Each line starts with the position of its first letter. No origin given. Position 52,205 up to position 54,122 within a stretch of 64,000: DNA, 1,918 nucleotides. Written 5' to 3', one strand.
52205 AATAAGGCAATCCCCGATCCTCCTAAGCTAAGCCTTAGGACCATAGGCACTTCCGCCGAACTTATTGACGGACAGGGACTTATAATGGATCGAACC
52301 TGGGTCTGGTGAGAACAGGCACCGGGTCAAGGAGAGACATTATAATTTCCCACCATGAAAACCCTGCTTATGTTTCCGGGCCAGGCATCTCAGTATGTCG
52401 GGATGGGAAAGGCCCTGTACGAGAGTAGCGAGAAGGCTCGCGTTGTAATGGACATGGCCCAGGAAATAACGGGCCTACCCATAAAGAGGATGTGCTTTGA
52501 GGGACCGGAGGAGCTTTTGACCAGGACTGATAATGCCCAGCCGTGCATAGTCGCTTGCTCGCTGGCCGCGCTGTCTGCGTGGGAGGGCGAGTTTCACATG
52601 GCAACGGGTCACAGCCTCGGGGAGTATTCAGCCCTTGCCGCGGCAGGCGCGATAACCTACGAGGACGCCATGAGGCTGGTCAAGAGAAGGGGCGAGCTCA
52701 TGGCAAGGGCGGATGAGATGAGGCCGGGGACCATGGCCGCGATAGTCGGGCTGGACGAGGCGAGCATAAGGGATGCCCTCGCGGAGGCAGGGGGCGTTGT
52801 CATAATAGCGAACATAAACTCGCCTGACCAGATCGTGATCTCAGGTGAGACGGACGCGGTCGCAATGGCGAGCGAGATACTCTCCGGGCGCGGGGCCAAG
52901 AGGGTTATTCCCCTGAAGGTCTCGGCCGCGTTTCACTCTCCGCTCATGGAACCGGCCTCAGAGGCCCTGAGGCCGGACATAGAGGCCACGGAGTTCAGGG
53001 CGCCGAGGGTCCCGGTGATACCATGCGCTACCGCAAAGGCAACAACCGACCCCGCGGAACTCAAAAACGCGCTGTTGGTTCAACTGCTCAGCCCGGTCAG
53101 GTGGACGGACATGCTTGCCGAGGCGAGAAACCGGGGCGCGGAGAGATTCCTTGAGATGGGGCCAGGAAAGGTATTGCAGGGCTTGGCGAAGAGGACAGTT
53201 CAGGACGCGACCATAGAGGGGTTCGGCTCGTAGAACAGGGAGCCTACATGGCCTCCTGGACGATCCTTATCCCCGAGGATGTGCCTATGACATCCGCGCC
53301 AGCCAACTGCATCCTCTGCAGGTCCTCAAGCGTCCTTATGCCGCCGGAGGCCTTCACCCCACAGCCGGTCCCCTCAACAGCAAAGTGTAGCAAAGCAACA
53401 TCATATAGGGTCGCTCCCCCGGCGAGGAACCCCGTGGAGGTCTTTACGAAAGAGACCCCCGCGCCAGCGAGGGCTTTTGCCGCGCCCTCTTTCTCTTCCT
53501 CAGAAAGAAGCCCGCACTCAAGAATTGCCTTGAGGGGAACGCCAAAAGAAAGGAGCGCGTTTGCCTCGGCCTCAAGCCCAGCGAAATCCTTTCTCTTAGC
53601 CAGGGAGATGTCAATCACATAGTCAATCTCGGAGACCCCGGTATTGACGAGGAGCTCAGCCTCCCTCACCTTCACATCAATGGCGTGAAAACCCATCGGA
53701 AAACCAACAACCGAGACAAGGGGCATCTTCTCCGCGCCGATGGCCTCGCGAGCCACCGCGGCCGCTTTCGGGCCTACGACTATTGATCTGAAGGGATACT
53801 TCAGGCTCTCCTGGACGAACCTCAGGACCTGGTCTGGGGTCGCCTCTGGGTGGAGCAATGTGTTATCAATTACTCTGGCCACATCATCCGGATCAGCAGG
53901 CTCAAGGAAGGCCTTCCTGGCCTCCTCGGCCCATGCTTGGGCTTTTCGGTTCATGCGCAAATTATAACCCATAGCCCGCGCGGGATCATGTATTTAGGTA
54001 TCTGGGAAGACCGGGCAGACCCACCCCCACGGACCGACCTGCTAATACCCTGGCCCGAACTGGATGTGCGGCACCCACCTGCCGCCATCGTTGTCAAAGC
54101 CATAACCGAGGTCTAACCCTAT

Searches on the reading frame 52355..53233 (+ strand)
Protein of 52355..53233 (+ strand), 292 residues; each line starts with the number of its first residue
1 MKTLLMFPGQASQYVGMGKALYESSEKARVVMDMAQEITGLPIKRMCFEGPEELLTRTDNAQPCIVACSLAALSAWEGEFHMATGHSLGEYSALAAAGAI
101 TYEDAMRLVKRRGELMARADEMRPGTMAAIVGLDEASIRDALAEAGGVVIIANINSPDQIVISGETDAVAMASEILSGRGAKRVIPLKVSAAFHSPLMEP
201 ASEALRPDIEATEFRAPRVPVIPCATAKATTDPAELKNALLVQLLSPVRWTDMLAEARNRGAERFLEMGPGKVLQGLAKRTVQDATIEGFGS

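Call 73: search_protein_families(library=pfam, proteins=[window:52355-53233:+], max_evalue=0.001)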
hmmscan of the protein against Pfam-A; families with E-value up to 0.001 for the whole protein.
window:52355-53233:+ (292 aa): 1 family
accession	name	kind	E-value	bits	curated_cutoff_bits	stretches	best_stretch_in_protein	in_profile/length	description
PF00698.26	Acyl_transf_1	-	7e-40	137.9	32.7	1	6-284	3-281/319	Acyl transferase domain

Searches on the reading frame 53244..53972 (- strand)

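Call 73: search_protein_families(library=pfam, proteins=[window:53244-53972:-], max_evalue=0.001)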
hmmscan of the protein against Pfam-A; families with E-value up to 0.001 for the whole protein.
window:53244-53972:- (242 aa): 1 family
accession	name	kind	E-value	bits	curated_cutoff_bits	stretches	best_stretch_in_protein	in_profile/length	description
PF01791.15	DeoC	-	0.00011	22.3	23.8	1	162-236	149-225/229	DeoC/LacD family aldolase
